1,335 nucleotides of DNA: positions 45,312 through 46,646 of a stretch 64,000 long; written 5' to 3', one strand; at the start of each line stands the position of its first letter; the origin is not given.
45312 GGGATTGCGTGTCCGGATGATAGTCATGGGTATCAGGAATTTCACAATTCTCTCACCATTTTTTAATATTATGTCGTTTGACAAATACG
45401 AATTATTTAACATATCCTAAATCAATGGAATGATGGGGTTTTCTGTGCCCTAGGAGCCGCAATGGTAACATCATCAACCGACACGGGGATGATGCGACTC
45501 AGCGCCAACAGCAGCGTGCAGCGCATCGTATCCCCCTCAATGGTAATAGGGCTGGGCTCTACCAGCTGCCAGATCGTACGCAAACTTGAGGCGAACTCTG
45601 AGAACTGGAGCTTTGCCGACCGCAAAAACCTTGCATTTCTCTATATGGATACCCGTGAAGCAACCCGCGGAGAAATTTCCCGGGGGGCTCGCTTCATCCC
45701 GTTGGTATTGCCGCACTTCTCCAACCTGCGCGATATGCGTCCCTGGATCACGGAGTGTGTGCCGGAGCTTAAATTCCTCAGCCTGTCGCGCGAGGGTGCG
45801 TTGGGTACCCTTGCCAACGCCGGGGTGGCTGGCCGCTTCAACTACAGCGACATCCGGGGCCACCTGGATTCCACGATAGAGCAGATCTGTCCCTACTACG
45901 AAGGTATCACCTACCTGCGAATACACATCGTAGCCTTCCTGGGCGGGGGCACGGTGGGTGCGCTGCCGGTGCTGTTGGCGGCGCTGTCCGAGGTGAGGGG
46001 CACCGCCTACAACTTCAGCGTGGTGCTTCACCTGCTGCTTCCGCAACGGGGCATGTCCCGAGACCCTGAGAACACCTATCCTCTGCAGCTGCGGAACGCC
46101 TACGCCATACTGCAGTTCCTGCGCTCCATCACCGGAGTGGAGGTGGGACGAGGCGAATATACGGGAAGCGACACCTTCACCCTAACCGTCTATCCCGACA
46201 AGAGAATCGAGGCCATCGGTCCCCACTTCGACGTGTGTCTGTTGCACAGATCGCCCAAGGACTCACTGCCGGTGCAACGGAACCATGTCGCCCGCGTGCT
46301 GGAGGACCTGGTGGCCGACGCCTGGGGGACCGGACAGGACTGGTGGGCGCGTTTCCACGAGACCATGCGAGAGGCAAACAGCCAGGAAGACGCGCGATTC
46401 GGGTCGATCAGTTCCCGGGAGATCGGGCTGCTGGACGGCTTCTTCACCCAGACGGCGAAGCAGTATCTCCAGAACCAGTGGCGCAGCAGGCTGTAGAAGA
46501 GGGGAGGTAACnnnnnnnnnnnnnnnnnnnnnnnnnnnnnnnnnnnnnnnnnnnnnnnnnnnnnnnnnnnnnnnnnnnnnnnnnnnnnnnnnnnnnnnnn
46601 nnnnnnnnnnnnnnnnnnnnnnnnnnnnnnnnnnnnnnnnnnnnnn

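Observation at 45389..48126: Self-contained two-gene operon: degenerate tubulin/FtsZ-superfamily protein plus 515-aa unknown partner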

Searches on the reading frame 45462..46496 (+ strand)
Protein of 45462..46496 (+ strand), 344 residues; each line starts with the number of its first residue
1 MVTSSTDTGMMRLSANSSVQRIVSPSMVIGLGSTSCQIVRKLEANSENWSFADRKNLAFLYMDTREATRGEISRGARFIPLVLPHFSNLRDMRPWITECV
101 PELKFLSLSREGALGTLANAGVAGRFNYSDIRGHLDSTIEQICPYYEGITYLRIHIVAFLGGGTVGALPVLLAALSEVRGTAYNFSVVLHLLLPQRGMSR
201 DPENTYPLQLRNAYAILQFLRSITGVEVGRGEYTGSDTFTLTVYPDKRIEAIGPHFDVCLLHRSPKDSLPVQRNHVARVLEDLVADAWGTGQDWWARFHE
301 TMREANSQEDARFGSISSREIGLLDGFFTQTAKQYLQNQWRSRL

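Call 3: search_protein_families(library=pfam, proteins=[window:45462-46496:+], max_evalue=10)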
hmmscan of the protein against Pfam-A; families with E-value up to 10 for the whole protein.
window:45462-46496:+ (344 aa): 1 family
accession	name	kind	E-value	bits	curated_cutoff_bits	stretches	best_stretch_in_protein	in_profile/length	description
PF13809.12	Tubulin_2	-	1.4e-09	38.1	27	2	127-310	131-314/356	Tubulin like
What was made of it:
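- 45462..46496 (+): ORF1, 344 aa: divergent tubulin/FtsZ-like nucleotide-binding protein (Pfam Tubulin_2 / FtsZl1 type) without a canonical FtsZ_C or Tubulin_C domain. Pfam PF13809: 38.1 bits against a cut-off of 27 (call 3).
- On Pfam PF13809 Tubulin_2 / FtsZl1: 38.1 bits against 27, E 1.4e-9, residues 127-310 on profile positions 131-314 of 356 (call 3).
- Pfam Tubulin_2: 38.1 bits against a gathering score of 27 (call 3).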

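Call 4: search_protein_families(library=padloc, proteins=[window:45462-46496:+], max_evalue=10)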
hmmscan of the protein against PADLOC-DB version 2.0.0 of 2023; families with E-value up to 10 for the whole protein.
window:45462-46496:+ (344 aa): 0 families

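Call 5: search_protein_families(library=ncbifam, proteins=[window:45462-46496:+], max_evalue=10)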
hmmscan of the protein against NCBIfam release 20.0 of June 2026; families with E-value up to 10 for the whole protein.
window:45462-46496:+ (344 aa): 0 families

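Call 6: find_homologous_proteins(query=window:45462-46496:+)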
Query window:45462-46496:+ (344 aa): 102 proteins with E <= 0.001 among 5893 candidates.
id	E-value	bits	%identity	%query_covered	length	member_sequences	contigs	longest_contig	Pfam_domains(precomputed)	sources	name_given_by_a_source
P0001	1.2e-207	707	89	100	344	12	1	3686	PF13809.13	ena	-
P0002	3.8e-203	692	86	100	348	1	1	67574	PF13809.13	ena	-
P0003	4.5e-201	685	85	100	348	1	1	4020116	PF13809.13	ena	-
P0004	1.9e-199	680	84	100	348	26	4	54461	PF13809.13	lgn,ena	-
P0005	6.2e-198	675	84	99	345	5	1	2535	PF13809.13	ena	-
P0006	8.3e-198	674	84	100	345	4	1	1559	PF13809.13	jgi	-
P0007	5.7e-197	672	83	100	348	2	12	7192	PF13809.13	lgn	-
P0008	6.1e-197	671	84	100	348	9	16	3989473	PF13809.13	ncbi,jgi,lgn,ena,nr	ncbi:MAG: hypothetical protein F4X66_03195 [Chloroflexi bacterium]|nr:hypothetical protein [Chlorofl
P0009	8.0e-197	671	83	100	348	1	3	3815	PF13809.13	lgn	-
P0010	1.2e-196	671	84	100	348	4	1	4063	PF13809.13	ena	-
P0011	2.8e-196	669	83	99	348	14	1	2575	PF13809.13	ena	-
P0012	5.6e-196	668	83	100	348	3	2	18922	PF13809.13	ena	-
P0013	1.3e-195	667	82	100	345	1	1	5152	PF13809.13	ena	-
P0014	9.3e-195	664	85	100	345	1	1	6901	-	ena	-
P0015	2.7e-194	663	82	99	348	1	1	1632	PF13809.13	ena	-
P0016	3.4e-194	662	83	100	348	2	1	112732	PF13809.13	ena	-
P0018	3.2e-193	659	84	97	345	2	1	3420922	PF13809.13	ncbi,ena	-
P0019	2.0e-192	657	82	100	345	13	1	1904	PF13809.13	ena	-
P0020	1.3e-191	654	80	100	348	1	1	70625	PF13809.13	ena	-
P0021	2.0e-190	650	80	100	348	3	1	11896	PF13809.13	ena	-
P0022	5.7e-189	645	80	99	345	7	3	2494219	PF13809.13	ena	-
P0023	1.8e-188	644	81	100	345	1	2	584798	PF13809.13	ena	-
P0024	4.8e-188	642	80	100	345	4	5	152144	PF13809.13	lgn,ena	-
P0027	2.7e-185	633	79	100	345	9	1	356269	PF13809.13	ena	-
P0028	7.8e-185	632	79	98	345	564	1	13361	PF13809.13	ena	-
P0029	4.8e-183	626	82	94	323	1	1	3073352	PF13809.13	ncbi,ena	-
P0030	9.6e-183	625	79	96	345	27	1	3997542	PF13809.13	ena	-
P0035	2.4e-179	614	77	100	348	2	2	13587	PF13809.13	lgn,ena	-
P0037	6.0e-178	609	77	99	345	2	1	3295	PF13809.13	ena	-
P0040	1.8e-173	594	72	99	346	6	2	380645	PF13809.13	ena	-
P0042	5.1e-171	586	72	100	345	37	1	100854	PF13809.13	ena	-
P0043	2.1e-170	584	72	99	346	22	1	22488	PF13809.13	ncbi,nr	ncbi:MAG: tubulin-like doman-containing protein [Dehalococcoidia bacterium]|nr:tubulin-like doman-co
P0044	2.4e-170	584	76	94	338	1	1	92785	PF13809.13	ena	-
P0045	4.1e-170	583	72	99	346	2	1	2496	PF13809.13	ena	-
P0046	8.6e-170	582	72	99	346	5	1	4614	PF13809.13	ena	-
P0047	1.3e-169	582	72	96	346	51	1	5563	PF13809.13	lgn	-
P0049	1.2e-168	578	71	100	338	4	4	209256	PF13809.13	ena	-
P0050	2.6e-168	577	72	99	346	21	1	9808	PF13809.13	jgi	-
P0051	4.8e-168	576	72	99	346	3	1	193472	PF13809.13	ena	-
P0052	1.5e-167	575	71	99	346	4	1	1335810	PF13809.13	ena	-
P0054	6.5e-167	573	73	94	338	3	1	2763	PF13809.13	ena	-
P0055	7.2e-167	573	71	99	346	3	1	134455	PF13809.13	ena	-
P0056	7.6e-167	573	71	99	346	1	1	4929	PF13809.13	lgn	-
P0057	8.4e-167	572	74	94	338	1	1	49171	PF13809.13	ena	-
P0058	8.6e-167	572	71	99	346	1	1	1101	PF13809.13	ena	-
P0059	1.5e-166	572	70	100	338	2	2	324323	PF13809.13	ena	-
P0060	2.3e-166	571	70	99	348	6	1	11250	PF13809.13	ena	-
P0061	2.5e-166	571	70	99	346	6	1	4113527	-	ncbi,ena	-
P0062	2.6e-166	571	70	99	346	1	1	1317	PF13809.13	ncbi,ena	-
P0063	1.4e-165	568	71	99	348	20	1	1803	PF13809.13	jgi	-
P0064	7.3e-165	566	70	99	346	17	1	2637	PF13809.13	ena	-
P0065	9.3e-165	566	70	99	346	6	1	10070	PF13809.13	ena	-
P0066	2.5e-164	564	70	98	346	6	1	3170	PF13809.13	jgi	-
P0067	3.4e-164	564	71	94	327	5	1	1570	PF13809.13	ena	-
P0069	6.0e-164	563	70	96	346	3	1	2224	PF13809.13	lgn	-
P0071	5.6e-163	560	69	97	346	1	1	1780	PF13809.13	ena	-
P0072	2.3e-162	558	68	99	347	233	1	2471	PF13809.13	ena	-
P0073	3.4e-162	557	69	99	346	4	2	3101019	PF13809.13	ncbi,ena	-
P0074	4.9e-162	557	69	100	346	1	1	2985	PF13809.13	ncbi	-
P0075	2.3e-160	551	69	97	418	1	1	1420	PF13809.13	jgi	-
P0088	4.2e-116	406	83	67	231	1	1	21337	PF13809.13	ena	-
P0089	6.4e-114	399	67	74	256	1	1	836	PF13809.13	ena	-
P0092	4.7e-103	363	67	71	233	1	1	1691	PF13809.13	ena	-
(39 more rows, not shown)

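Call 21: find_encoding_contigs(protein=window:45462-46496:+, flank=10000, max_places=4)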
Protein window:45462-46496:+ (344 aa): 17 contigs read that carry it; 4 places shown.
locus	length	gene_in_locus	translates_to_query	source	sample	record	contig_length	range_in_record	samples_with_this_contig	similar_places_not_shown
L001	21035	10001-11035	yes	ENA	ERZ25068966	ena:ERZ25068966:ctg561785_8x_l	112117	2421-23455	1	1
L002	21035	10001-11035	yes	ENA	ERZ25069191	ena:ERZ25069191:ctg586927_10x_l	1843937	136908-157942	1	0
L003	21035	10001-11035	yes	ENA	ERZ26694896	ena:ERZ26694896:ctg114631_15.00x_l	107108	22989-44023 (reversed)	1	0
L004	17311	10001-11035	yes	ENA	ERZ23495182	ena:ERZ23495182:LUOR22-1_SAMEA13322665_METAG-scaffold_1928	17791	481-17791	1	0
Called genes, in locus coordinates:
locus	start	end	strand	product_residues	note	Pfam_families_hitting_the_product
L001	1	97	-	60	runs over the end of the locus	-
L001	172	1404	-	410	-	PF02771:Acyl-CoA_dh_N, PF02770:Acyl-CoA_dh_M, PF00441:Acyl-CoA_dh_1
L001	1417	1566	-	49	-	-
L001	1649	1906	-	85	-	-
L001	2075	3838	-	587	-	PF00860:Xan_ur_permease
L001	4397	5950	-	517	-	PF07969:Amidohydro_3, PF01979:Amidohydro_1 (weak)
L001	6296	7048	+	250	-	-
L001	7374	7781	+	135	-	PF00903:Glyoxalase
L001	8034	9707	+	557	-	PF02776:TPP_enzyme_N, PF00205:TPP_enzyme_M, PF02775:TPP_enzyme_C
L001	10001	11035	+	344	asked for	PF13809:Tubulin_2 (faint)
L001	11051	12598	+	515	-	-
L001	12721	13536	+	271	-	PF00106:adh_short, PF08659:KR (weak), PF13561:adh_short_C2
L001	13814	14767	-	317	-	PF03446:NAD_binding_2, PF03807:F420_oxidored (weak), PF14833:NAD_binding_11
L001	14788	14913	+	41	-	-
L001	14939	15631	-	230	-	PF00702:Hydrolase, PF13419:HAD_2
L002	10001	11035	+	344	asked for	PF13809:Tubulin_2 (faint)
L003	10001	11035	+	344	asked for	PF13809:Tubulin_2 (faint)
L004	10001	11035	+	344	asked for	PF13809:Tubulin_2 (faint)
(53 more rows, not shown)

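Call 22: find_encoding_contigs(protein=P0061, flank=8000, max_places=2)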
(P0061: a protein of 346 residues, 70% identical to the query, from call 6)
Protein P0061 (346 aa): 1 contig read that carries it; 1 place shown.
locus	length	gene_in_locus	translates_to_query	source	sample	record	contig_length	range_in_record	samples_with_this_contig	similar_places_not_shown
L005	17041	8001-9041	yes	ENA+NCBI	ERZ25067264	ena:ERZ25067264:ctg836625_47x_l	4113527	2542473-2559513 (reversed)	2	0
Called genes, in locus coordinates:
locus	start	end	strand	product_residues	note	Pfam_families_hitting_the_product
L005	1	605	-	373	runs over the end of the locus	PF02771:Acyl-CoA_dh_N, PF02770:Acyl-CoA_dh_M, PF00441:Acyl-CoA_dh_1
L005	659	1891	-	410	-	PF02771:Acyl-CoA_dh_N, PF02770:Acyl-CoA_dh_M, PF00441:Acyl-CoA_dh_1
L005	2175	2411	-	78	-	-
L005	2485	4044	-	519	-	PF07969:Amidohydro_3, PF01979:Amidohydro_1 (faint), PF07969:Amidohydro_3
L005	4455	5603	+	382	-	PF00266:Aminotran_5, PF01041:DegT_DnrJ_EryC1, PF01212:Beta_elim_lyase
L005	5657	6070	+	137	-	PF00903:Glyoxalase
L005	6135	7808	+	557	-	PF02776:TPP_enzyme_N, PF00205:TPP_enzyme_M, PF02775:TPP_enzyme_C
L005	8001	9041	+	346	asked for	-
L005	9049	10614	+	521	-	-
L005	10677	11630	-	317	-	PF02826:2-Hacid_dh_C (weak), PF03446:NAD_binding_2, PF03807:F420_oxidored (weak), PF14833:NAD_binding_11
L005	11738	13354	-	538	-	PF00881:Nitroreductase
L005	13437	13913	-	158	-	PF01878:EVE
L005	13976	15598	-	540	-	PF00501:AMP-binding, PF13193:AMP-binding_C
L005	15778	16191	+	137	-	PF01796:OB_ChsH2_C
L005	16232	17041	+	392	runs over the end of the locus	PF00108:Thiolase_N, PF02803:Thiolase_C, PF22691:Thiolase_C_1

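Call 24: find_encoding_contigs(protein=P0059, flank=8000, max_places=2)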
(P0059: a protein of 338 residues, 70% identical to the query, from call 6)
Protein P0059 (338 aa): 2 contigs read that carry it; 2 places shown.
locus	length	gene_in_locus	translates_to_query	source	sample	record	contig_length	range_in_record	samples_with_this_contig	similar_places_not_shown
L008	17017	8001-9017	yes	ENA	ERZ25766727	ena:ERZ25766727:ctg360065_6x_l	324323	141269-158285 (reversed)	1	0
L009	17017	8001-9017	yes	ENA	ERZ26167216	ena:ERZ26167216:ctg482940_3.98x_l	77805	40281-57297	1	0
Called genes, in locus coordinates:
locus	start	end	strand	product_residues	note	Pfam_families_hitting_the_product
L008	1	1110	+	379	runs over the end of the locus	PF16124:RecQ_Zn_bind, PF09382:RQC, PF11408:Helicase_Sgs1 (faint), PF00570:HRDC, PF14493:HTH_40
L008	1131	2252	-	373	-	PF02771:Acyl-CoA_dh_N, PF02770:Acyl-CoA_dh_M (weak), PF00441:Acyl-CoA_dh_1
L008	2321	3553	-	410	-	PF02771:Acyl-CoA_dh_N, PF02770:Acyl-CoA_dh_M, PF00441:Acyl-CoA_dh_1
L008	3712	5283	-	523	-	PF07969:Amidohydro_3, PF01979:Amidohydro_1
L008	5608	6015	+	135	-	PF00903:Glyoxalase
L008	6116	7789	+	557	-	PF02776:TPP_enzyme_N, PF00205:TPP_enzyme_M, PF02775:TPP_enzyme_C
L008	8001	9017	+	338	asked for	PF13809:Tubulin_2 (faint)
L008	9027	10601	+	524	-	-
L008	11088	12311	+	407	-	-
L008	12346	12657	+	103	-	-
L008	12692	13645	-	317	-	PF03446:NAD_binding_2, PF03807:F420_oxidored (weak), PF14833:NAD_binding_11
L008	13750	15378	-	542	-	PF00881:Nitroreductase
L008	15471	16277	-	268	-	PF00378:ECH_1, PF16113:ECH_2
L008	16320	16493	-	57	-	PF01878:EVE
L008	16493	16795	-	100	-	PF01878:EVE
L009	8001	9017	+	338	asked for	PF13809:Tubulin_2 (faint)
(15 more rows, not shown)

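Call 25: predict_structure(alignment_id=A1)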
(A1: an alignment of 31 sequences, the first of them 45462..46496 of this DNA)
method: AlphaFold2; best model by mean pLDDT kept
length: 344 residues; sequences in the alignment: 31
mean_pLDDT: 69.6   pTM: 0.76
mean pLDDT of the five models: 69.6, 66.0, 62.8, 61.8, 59.6
residues with pLDDT >= 90: 27; 70-90: 154; 50-70: 110; < 50: 53
segments of 3 or more residues with pLDDT < 50: 1-16, 227-231, 288-292, 303-306, 309-324, 340-344
pLDDT, mean of each block of 10 residues (from residue 1): 32 49 85 91 89 90 69 77 71 69 70 67 69 88 66 89 84 78 76 84 81 79 56 55 60 69 78 86 67 52 49 42 51 60 42
secondary structure, 60 per line:
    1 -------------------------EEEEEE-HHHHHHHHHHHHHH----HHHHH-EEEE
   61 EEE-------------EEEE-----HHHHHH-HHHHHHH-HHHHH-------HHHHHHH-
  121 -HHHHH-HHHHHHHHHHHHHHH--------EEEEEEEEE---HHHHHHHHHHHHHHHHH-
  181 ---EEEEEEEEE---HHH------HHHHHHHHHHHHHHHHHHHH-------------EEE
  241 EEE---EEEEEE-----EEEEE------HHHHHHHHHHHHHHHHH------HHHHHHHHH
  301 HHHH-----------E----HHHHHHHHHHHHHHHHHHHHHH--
elements in order: E26-31 H33-46 H51-55 E57-63 E77-80 H86-91 H93-99 H101-105 H113-119 H122-126 H128-142 E151-159 H163-179 E184-192 H205-224 E238-243 E247-252 E258-262 H269-285 H292-304 H321-342
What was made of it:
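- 45462..46496 (+): AF2 model: pTM 0.76 (call 25).
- On Canonical FtsZ / tubulin / TubZ: After helix 205-224 the model has only three short strands and three helices (call 25).
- AF2 model with pTM 0.76 (call 25).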

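Call 31: fold_search(model_id=the predicted structure, library=pdb)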
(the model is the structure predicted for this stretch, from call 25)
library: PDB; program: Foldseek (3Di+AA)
matches with E <= 10: 1238; with E <= 0.001: 3
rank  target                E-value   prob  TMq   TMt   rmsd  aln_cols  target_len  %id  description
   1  3v3t                  5.2e-05  1.00  0.39  0.44   7.8       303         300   11  Crystal structure of Clostridium botulinum phage c-st TubZ (released 2012-05-16)
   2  4dxd                  8.5e-05  1.00  0.36  0.40   6.4       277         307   12  Staphylococcal Aureus FtsZ in complex with 723 (released 2012-05-23)
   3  4xcq                  9.5e-04  1.00  0.44  0.49   7.5       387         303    7  Clostridium botulinum phage c-st TubZ (C-terminal tail truncated protein) (released 2016-03-09)
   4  5mn6_A                2.3e-03  1.00  0.29  0.33   6.5       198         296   15  S. aureus FtsZ 12-316 F138A GDP Closed form (3FCm) (released 2016-12-21)
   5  3zid_A                2.4e-03  1.00  0.41  0.40   8.2       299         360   11  CetZ from Methanosaeta thermophila strain DSM 6194 (released 2013-08-14)
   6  6xes_A                2.5e-03  1.00  0.32  0.27  11.6       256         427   13  Tubulin-RB3_SLD in complex with compound 40a (released 2021-08-25)
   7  4ei8                  2.7e-03  1.00  0.32  0.31   4.4       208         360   17  Crystal structure of Bacillus cereus TubZ, apo-form (released 2012-08-15)
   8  6ve7_6                3.0e-03  0.99  0.30  0.25  11.9       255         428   12  The inner junction complex of Chlamydomonas reinhardtii doublet microtubule (released 2020-02-05)
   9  6th4_A                3.0e-03  0.99  0.30  0.25  12.4       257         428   11  Tubulin-inhibitor complex (released 2021-12-01)
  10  6tis_A                3.3e-03  0.99  0.30  0.24  12.5       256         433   12  DROSOPHILA GDP-TUBULIN (released 2021-01-27)
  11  7yop_A                3.7e-03  0.99  0.29  0.34  14.4       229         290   15  Spiroplasma melliferum FtsZ bound to GMPPNP (released 2023-08-16)
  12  7ttt_A                3.7e-03  0.91  0.32  0.32  18.4       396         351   10  The beta-tubulin folding intermediate III (released 2022-12-28)
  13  3zid_B                3.9e-03  1.00  0.44  0.45   5.3       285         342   12  CetZ from Methanosaeta thermophila strain DSM 6194 (released 2013-08-14)
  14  7som_HJ               4.2e-03  0.99  0.30  0.25  12.1       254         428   12  Ciliary C2 central pair apparatus isolated from Chlamydomonas reinhardtii (released 2022-04-13)
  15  8iyj_PK               4.2e-03  0.98  0.30  0.25  12.1       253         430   12  Cryo-EM structure of the 48-nm repeat doublet microtubule from mouse sperm (released 2023-07-05)
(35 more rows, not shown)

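Call 41: search_solved_structures(query=A1, max_evalue=10, show_alignments=3)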
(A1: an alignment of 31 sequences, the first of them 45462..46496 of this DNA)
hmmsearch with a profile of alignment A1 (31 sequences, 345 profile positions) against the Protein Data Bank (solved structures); distinct sequences matched with E-value up to 10: 16.
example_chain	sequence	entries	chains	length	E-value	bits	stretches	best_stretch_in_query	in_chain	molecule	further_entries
9f5x_1Q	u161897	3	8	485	0.13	14.7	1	112-163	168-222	Alpha-MPP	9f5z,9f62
3sl9_A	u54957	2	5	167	0.29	13.5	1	58-125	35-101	Catenin beta-1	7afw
3sla_A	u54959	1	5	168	0.29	13.5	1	58-125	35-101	Catenin beta-1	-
9i8o_A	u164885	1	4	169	0.3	13.4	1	59-125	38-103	Catenin beta 1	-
9rx5_E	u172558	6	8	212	0.3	13.4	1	9-87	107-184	Ras-related protein Rab-5A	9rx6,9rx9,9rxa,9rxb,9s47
2hei_A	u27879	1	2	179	0.31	13.4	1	8-87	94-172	Ras-related protein Rab-5B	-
1n6h_A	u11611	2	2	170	0.39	13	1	9-86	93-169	Ras-related protein Rab-5A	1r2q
1n6n_A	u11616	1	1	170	0.39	13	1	9-86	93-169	Ras-related protein Rab-5A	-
1n6o_A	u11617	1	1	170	0.39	13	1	9-86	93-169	Ras-related protein Rab-5A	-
1n6p_A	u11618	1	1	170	0.39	13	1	9-86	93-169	Ras-related protein Rab-5A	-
1n6i_A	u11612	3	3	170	0.39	13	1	9-86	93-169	Ras-related protein Rab-5A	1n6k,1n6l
1n6r_A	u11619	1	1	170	0.39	13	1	9-86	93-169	Ras-related protein Rab-5A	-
1tu3_A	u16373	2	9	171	0.4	13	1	9-86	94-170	Ras-related protein Rab-5A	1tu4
4q9u_B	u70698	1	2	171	0.4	13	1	9-86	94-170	Ras-related protein Rab-5A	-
7bl1_DDD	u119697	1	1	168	0.51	12.7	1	9-85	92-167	Ras-related protein Rab-5A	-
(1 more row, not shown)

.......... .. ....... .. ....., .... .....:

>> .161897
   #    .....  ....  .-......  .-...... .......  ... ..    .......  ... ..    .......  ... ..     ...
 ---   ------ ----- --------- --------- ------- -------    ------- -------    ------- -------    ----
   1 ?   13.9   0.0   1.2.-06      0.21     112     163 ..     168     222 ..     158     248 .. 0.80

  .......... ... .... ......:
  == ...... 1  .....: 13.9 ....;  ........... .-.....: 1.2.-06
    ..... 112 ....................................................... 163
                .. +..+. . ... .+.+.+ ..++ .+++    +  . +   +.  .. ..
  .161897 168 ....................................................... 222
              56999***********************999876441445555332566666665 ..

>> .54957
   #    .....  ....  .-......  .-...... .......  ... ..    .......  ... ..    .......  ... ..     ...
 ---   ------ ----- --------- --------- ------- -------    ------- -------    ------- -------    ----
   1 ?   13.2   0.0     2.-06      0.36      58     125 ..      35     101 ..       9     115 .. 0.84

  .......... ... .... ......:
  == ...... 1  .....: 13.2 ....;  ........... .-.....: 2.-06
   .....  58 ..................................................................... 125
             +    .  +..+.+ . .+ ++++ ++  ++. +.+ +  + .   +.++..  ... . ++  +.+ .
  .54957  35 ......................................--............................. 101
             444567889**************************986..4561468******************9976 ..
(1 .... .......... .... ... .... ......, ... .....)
